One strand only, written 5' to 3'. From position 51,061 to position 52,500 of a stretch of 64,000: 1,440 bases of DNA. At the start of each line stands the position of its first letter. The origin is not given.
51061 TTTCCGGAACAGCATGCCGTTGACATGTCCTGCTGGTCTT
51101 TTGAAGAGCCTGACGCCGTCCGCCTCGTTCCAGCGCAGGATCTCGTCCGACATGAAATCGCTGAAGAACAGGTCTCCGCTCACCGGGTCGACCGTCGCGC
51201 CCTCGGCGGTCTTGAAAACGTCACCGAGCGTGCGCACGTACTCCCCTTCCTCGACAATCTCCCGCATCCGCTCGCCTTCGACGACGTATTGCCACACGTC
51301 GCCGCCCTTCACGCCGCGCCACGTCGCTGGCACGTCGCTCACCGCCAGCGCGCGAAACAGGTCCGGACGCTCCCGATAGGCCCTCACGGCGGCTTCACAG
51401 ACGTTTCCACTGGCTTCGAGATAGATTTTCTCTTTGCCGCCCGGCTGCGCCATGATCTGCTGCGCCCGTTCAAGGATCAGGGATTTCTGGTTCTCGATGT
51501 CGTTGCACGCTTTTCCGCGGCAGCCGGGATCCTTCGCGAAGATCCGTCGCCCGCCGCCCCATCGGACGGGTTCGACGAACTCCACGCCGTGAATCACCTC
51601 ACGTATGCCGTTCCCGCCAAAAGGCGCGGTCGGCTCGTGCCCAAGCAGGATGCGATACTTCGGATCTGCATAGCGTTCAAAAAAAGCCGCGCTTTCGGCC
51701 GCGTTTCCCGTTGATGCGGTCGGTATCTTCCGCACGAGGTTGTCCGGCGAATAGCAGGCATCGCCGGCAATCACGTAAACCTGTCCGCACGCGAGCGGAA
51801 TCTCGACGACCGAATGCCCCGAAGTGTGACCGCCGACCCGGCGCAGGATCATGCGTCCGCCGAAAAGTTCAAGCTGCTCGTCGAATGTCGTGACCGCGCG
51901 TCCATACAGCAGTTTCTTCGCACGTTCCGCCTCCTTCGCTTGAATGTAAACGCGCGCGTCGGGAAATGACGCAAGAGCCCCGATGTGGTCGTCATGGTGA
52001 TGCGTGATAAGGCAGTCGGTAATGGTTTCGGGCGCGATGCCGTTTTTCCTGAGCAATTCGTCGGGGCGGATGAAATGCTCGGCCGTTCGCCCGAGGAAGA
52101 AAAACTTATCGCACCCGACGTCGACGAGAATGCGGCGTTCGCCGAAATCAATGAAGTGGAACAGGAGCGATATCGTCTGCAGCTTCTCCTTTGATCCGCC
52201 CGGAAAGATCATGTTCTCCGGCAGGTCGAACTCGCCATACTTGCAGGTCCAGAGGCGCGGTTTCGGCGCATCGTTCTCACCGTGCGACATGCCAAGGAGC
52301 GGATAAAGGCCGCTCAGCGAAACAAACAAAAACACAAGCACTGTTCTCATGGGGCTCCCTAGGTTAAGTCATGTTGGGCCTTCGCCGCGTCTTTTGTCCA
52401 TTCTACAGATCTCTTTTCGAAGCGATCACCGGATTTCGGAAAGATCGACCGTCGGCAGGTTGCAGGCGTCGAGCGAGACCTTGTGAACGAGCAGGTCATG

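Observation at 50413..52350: Secreted fusion of two lactonase-type folds (MBL plus SMP-30/gluconolactonase) next to uxaC and NAD-dependent oxidoreductases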

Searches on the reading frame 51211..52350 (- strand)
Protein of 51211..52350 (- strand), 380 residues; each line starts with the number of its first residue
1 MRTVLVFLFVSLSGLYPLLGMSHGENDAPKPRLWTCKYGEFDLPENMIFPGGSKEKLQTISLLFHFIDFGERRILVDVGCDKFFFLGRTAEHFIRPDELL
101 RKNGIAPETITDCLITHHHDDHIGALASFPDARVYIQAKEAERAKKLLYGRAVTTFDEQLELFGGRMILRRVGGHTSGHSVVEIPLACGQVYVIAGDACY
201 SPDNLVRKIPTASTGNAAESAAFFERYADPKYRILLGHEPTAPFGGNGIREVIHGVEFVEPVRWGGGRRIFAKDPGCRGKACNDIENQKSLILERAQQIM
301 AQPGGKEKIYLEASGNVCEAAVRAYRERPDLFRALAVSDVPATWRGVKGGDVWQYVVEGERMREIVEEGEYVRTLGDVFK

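Call 54: predict_structure(alignment_id=A3)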
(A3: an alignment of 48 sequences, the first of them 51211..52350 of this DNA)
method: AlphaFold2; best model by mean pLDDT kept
length: 380 residues; sequences in the alignment: 48
mean_pLDDT: 80.1   pTM: 0.68
mean pLDDT of the five models: 80.1, 79.1, 78.8, 77.7, 73.8
residues with pLDDT >= 90: 210; 70-90: 60; 50-70: 40; < 50: 70
segments of 3 or more residues with pLDDT < 50: 1-15, 19-21, 262-266, 275-278, 340-380
pLDDT, mean of each block of 10 residues (from residue 1): 40 47 62 96 97 97 96 97 96 98 98 98 98 99 98 98 95 98 93 97 93 96 94 94 85 77 49 52 78 84 70 71 83 63 37 39 45 34
secondary structure, 60 per line:
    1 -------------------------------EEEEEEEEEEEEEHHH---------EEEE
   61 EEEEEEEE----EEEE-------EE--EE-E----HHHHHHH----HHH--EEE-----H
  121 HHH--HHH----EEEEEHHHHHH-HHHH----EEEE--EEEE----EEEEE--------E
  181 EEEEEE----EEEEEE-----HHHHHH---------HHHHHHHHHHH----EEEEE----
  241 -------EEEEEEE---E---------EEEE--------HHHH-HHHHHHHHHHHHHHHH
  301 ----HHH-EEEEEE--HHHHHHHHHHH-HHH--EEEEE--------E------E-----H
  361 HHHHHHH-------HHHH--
elements in order: E32-44 E57-68 E73-76 H96-102 E112-114 H120-123 E133-137 H138-143 H145-148 E153-156 E159-162 E167-171 E180-186 E191-196 H202-207 H217-227 E232-236 E248-254 E268-271 H280-283 H285-300 E309-314 H317-327 E334-338 H360-367 H375-378

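Call 58: fold_search(model_id=the predicted structure, library=pdb)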
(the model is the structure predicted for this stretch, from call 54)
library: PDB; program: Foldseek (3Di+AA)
matches with E <= 10: 1559; with E <= 0.001: 146
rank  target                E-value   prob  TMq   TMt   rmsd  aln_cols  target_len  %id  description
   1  5eht                  2.2e-16  1.00  0.49  0.72   3.3       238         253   18  Indirect contributions of mutations underlie optimization of new enzyme function (released 2016-09-07)
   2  2a7m                  5.4e-16  1.00  0.49  0.73   3.4       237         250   18  1.6 Angstrom Resolution Structure of the Quorum-Quenching N-Acyl Homoserine Lactone Hydrolase of Bacillus thuringiensis (released 2005-08-16)
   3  3dha                  5.7e-16  1.00  0.50  0.72   3.1       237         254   19  An Ultral High Resolution Structure of N-Acyl Homoserine Lactone Hydrolase with the Product N-Hexanoyl-L-Homoserine Boun (released 2008-07-29)
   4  4j5f                  6.1e-16  1.00  0.50  0.73   3.1       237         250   19  Crystal Structure of B. thuringiensis AiiA mutant F107W (released 2013-06-26)
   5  5eh9                  6.1e-16  1.00  0.49  0.72   3.5       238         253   19  Indirect contributions of mutations underlie optimization of new enzyme function (released 2016-09-07)
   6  9b2i_B                6.8e-16  1.00  0.48  0.64   3.9       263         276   19  Structure of the quorum quenching lactonase GcL G156P mutant (released 2024-11-06)
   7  2br6                  7.7e-16  1.00  0.51  0.78   3.6       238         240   18  Crystal Structure of Quorum-Quenching N-Acyl Homoserine Lactone Lactonase (released 2005-12-07)
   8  6n9i_A                1.0e-15  1.00  0.47  0.63   4.6       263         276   19  Structure of the Quorum Quenching lactonase from Parageobacillus caldoxylosilyticus - free (released 2019-04-03)
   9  9b2i_A                1.4e-15  1.00  0.47  0.63   4.1       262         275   19  Structure of the quorum quenching lactonase GcL G156P mutant (released 2024-11-06)
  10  8x78_I                1.9e-15  1.00  0.51  0.67   5.2       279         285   22  Crystal Structure of N-Acyl Homoserine Lactone Lactonase from Pseudomonas poae (released 2025-02-26)
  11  8x78_K                2.1e-15  1.00  0.53  0.68   3.2       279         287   22  Crystal Structure of N-Acyl Homoserine Lactone Lactonase from Pseudomonas poae (released 2025-02-26)
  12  9khq_B                2.1e-15  1.00  0.48  0.67   3.8       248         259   20  Crystal structure of N-acyl homoserine lactonase AhlX (released 2025-04-23)
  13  8x78_B                2.7e-15  1.00  0.51  0.67   5.0       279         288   22  Crystal Structure of N-Acyl Homoserine Lactone Lactonase from Pseudomonas poae (released 2025-02-26)
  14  3aj3                  2.7e-15  1.00  0.47  0.64   4.0       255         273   18  Crystal structure of selenomethionine substituted 4-pyridoxolactonase from Mesorhizobium loti (released 2011-05-25)
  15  9b2n_B                2.7e-15  1.00  0.47  0.64   3.9       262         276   18  Structure of the quorum quenching lactonase GcL D122N mutant - monometal center (released 2024-11-06)
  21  8x78_A                5.0e-15  1.00  0.52  0.67   3.3       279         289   22  Crystal Structure of N-Acyl Homoserine Lactone Lactonase from Pseudomonas poae (released 2025-02-26)
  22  8x78_D                5.6e-15  1.00  0.52  0.68   3.9       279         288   22  Crystal Structure of N-Acyl Homoserine Lactone Lactonase from Pseudomonas poae (released 2025-02-26)
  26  8x78_F                8.6e-15  1.00  0.51  0.66   5.2       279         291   22  Crystal Structure of N-Acyl Homoserine Lactone Lactonase from Pseudomonas poae (released 2025-02-26)
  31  8x78_H                1.3e-14  1.00  0.51  0.67   5.1       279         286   22  Crystal Structure of N-Acyl Homoserine Lactone Lactonase from Pseudomonas poae (released 2025-02-26)
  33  8x78_C                1.9e-14  1.00  0.51  0.66   5.2       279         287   22  Crystal Structure of N-Acyl Homoserine Lactone Lactonase from Pseudomonas poae (released 2025-02-26)
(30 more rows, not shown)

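Call 60: search_solved_structures(query=A3, max_evalue=1e-8, show_alignments=5)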
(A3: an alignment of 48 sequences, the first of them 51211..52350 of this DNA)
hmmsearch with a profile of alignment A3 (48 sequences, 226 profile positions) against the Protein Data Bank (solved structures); distinct sequences matched with E-value up to 1e-8: 30.
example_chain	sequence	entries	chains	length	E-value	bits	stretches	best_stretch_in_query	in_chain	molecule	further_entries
8x78_L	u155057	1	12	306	4.5e-18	68.6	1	45-131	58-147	Glyoxylase, beta-lactamase superfamily II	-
5eht_A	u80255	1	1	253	3.2e-17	65.8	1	8-184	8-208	N-acyl homoserine lactonase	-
4j5f_A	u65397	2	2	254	6.8e-17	64.7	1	8-184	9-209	N-acyl homoserine lactonase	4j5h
5eh9_A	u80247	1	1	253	7e-17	64.7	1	8-184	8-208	N-acyl homoserine lactonase AiiA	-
2br6_A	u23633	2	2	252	7e-17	64.7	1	8-184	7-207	AIIA-LIKE PROTEIN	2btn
3dha_A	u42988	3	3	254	7.2e-17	64.6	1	8-184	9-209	N-Acyl Homoserine Lactone Hydrolase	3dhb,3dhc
2a7m_A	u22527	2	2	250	8.7e-17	64.3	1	9-184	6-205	N-acyl homoserine lactone hydrolase | N-acyl homoserine lactonase AiiA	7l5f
2r2d_A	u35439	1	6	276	1.9e-15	60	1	30-124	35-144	Zn-dependent hydrolases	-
4xuk_A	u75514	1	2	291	1.2e-14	57.3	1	28-176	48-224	Putative hydrolase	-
5hif_A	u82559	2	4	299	1.7e-13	53.6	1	34-112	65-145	reconstructed lactonase ancestor, Anc1-MPH | dihydrocoumarin hydrolase, AncDHCH1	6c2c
3esh_A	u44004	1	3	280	5.3e-13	52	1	35-214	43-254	Protein similar to metal-dependent hydrolase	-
4zo2_A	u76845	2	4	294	1e-12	51.1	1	29-115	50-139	Acylhomoserine lactonase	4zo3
1p9e_A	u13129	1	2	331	1.6e-12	50.4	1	30-116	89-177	Methyl Parathion Hydrolase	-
8zu5_A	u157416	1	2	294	3e-12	49.5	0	30-116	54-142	Methyl parathion hydrolase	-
6n9q_P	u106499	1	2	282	3.7e-12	49.2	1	28-176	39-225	Lactonase GcL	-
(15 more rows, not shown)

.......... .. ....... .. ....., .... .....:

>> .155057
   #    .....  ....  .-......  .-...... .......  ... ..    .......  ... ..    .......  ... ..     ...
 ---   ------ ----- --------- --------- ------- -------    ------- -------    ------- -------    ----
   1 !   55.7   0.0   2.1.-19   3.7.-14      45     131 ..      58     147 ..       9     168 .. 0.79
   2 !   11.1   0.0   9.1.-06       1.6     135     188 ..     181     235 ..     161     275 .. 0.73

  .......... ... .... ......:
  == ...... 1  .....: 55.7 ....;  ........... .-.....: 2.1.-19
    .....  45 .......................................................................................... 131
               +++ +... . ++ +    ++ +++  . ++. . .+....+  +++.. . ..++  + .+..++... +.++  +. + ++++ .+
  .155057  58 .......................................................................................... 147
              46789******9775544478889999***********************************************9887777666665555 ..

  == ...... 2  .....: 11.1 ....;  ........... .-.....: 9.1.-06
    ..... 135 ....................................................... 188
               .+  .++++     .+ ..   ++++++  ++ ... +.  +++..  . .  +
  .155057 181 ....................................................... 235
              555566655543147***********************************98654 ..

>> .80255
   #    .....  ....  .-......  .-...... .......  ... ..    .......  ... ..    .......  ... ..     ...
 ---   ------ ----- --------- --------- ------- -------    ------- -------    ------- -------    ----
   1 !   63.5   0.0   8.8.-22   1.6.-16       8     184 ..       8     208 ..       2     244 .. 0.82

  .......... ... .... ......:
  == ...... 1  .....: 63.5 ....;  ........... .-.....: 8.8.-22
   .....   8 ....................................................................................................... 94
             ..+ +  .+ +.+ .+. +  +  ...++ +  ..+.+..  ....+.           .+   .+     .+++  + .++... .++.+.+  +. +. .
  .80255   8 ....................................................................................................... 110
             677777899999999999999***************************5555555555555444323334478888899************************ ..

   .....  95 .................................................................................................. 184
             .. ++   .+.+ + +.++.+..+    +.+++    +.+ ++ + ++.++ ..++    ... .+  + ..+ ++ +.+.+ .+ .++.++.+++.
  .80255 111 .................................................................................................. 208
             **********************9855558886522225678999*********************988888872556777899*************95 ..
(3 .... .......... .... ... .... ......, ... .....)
